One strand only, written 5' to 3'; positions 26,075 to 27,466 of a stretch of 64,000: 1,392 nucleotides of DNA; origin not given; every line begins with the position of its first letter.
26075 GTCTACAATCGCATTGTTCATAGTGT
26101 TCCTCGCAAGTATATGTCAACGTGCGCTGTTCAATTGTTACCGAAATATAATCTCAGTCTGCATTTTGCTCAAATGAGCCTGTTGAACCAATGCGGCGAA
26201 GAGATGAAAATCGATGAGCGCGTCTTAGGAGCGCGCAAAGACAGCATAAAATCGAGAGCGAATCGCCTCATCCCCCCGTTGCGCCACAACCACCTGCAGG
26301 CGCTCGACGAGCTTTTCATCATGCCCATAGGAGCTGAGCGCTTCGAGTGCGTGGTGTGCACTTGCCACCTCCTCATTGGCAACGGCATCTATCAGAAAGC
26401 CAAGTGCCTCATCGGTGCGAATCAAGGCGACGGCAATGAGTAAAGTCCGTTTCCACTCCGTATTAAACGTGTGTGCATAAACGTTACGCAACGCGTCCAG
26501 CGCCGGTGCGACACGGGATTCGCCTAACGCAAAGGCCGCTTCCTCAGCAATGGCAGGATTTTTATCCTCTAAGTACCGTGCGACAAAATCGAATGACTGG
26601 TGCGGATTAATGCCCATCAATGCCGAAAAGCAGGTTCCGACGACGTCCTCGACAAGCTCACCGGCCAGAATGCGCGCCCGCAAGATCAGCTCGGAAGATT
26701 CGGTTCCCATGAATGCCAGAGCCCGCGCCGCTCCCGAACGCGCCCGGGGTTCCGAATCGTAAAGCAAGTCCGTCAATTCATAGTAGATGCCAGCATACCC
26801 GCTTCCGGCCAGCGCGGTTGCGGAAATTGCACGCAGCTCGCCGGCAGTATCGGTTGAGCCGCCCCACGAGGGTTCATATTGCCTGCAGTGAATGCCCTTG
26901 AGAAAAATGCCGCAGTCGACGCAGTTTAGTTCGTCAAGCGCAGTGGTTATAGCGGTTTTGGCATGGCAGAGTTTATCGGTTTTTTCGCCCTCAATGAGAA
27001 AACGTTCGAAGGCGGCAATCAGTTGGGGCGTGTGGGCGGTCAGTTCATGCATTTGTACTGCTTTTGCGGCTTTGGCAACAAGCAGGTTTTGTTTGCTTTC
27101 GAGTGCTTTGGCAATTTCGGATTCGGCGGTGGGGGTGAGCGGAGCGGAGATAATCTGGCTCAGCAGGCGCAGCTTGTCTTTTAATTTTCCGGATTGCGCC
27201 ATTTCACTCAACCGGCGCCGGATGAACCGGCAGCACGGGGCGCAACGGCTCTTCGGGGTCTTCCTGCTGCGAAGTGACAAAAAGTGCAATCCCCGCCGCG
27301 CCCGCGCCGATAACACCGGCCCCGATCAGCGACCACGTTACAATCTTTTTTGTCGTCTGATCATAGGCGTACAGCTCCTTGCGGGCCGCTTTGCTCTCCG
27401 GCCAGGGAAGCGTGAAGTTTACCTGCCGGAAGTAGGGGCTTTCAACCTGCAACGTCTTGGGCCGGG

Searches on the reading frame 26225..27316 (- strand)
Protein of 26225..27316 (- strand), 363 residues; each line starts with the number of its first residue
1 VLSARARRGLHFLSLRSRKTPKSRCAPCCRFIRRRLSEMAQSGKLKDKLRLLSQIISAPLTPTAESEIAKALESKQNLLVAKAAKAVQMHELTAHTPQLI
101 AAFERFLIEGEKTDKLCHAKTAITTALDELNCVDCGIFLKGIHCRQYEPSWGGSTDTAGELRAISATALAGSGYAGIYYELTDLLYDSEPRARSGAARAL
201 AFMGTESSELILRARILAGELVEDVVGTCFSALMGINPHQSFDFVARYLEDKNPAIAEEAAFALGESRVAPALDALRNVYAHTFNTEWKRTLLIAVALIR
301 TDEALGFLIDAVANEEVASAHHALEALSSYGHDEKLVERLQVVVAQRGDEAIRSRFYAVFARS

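Call 85: search_protein_families(library=pfam, proteins=[window:26225-27316:-], max_evalue=0.0001)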
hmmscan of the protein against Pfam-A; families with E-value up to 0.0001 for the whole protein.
window:26225-27316:- (363 aa): 1 family
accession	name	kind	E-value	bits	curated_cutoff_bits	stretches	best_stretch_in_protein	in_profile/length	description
PF13646.12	HEAT_2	-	7.8e-14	52.2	27.7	1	156-214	11-69/88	HEAT repeats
